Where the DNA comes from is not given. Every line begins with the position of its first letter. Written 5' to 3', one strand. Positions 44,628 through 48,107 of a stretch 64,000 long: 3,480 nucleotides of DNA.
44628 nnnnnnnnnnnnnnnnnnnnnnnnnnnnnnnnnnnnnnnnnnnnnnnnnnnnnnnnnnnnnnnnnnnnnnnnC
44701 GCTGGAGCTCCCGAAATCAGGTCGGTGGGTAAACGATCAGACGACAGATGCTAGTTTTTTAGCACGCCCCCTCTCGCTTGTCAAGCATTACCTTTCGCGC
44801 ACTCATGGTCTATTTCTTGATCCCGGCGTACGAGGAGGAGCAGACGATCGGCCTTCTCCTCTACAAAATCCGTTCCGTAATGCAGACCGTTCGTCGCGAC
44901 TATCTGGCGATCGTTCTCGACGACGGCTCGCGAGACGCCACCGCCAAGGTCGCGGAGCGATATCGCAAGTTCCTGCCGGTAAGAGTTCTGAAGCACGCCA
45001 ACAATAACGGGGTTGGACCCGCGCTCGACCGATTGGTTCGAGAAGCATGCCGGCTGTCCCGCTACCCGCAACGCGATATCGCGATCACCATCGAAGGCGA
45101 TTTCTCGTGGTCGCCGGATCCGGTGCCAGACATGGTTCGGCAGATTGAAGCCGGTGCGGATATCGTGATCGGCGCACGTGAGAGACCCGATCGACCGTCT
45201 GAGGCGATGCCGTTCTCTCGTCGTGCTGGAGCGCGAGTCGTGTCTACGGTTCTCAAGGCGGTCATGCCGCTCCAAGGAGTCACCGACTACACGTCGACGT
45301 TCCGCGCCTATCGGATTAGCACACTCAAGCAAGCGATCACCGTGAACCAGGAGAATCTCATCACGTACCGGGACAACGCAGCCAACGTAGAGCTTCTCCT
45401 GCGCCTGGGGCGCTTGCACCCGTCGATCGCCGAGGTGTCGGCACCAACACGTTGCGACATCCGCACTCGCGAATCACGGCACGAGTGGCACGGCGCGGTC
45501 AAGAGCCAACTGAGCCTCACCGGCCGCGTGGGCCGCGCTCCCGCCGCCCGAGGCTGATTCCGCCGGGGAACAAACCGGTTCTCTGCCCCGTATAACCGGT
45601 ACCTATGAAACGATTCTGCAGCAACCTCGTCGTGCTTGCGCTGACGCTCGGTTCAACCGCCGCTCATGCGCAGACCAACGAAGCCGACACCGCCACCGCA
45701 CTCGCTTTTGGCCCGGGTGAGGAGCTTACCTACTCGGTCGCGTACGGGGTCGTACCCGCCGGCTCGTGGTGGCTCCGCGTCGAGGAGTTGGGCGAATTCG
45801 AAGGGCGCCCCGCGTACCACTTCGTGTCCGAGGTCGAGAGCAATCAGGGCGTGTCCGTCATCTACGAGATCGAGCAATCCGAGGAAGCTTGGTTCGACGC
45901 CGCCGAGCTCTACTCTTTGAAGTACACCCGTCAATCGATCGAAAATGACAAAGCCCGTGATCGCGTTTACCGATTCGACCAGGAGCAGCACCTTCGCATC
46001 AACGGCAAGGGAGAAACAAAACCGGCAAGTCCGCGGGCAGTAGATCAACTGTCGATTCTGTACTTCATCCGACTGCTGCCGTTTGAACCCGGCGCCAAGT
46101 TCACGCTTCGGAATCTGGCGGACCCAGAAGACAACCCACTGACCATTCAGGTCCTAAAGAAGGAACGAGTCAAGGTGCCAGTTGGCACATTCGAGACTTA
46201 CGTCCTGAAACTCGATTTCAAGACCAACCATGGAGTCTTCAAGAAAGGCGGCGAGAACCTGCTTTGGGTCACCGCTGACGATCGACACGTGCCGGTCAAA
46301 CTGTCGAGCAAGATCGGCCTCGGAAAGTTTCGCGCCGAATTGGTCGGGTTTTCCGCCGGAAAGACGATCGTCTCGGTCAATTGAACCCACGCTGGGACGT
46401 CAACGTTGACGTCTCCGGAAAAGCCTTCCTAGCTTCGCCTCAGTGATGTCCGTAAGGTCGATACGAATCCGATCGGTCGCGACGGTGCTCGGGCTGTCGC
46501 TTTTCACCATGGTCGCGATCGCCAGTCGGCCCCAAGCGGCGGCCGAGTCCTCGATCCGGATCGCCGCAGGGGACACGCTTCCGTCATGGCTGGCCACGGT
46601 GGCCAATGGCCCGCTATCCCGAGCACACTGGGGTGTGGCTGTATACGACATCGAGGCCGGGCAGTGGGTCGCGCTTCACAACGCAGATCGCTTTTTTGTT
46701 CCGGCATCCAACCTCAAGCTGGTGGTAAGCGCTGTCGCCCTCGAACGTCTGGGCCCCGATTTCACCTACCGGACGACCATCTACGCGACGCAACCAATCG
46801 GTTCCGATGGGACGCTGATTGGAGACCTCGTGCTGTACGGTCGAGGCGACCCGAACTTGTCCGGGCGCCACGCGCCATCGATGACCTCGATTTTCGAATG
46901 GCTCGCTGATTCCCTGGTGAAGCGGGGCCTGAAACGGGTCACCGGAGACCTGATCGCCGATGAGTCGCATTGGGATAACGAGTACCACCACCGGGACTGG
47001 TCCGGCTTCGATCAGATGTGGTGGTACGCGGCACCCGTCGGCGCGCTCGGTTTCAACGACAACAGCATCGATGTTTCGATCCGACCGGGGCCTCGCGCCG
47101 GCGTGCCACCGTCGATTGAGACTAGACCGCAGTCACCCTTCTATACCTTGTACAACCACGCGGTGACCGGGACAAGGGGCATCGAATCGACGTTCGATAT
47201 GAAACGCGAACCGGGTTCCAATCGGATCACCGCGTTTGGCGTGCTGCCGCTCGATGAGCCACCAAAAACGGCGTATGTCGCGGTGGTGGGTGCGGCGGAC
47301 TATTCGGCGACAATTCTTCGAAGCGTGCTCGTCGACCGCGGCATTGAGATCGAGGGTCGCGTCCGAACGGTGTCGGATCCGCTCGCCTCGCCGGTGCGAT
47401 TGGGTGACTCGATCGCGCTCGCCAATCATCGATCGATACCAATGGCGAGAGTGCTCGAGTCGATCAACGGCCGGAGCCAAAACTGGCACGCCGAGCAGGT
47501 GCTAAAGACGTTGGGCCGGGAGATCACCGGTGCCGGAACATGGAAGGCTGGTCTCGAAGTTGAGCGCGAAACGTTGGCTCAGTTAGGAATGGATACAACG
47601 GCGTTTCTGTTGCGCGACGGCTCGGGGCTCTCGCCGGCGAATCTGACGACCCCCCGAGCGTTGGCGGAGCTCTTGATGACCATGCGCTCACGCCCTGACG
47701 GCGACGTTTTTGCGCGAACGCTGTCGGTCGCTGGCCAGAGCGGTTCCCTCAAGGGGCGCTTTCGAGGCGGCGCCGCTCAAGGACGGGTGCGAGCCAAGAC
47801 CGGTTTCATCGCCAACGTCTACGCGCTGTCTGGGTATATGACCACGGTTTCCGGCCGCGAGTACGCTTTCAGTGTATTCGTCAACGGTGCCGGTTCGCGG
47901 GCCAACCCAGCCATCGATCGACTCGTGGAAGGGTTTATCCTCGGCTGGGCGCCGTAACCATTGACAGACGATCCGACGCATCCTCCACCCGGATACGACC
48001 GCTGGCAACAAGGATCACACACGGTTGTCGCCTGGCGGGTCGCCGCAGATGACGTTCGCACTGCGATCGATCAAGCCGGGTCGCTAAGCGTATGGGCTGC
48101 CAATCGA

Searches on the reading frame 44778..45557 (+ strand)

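Call 9: search_protein_families(library=pfam, proteins=[window:44778-45557:+], max_evalue=0.001)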
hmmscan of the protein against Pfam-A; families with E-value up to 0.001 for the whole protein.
window:44778-45557:+ (259 aa): 1 family
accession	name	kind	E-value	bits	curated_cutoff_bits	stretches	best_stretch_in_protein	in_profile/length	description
PF00535.33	Glycos_transf_2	-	2.9e-18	66.8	23.3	1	14-183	3-164/168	Glycosyl transferase family 2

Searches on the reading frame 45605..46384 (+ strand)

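Call 9: search_protein_families(library=pfam, proteins=[window:45605-46384:+], max_evalue=0.001)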
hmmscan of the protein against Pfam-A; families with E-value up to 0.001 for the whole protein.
window:45605-46384:+ (259 aa): 1 family
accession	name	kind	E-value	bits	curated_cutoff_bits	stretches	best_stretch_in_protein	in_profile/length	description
PF11306.15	DUF3108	-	2.4e-34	119.4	26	1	42-247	1-209/209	Protein of unknown function (DUF3108)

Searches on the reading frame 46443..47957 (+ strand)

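Call 9: search_protein_families(library=pfam, proteins=[window:46443-47957:+], max_evalue=0.001)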
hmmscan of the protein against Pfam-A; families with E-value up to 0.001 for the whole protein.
window:46443-47957:+ (504 aa): 2 families
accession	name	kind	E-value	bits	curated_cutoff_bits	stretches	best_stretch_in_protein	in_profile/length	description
PF02113.21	Peptidase_S13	-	4.1e-97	326.2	22.8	1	53-492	9-434/444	D-Ala-D-Ala carboxypeptidase 3 (S13) family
PF13354.11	Beta-lactamase2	-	7.1e-06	25.9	22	0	375-480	104-214/214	Beta-lactamase enzyme family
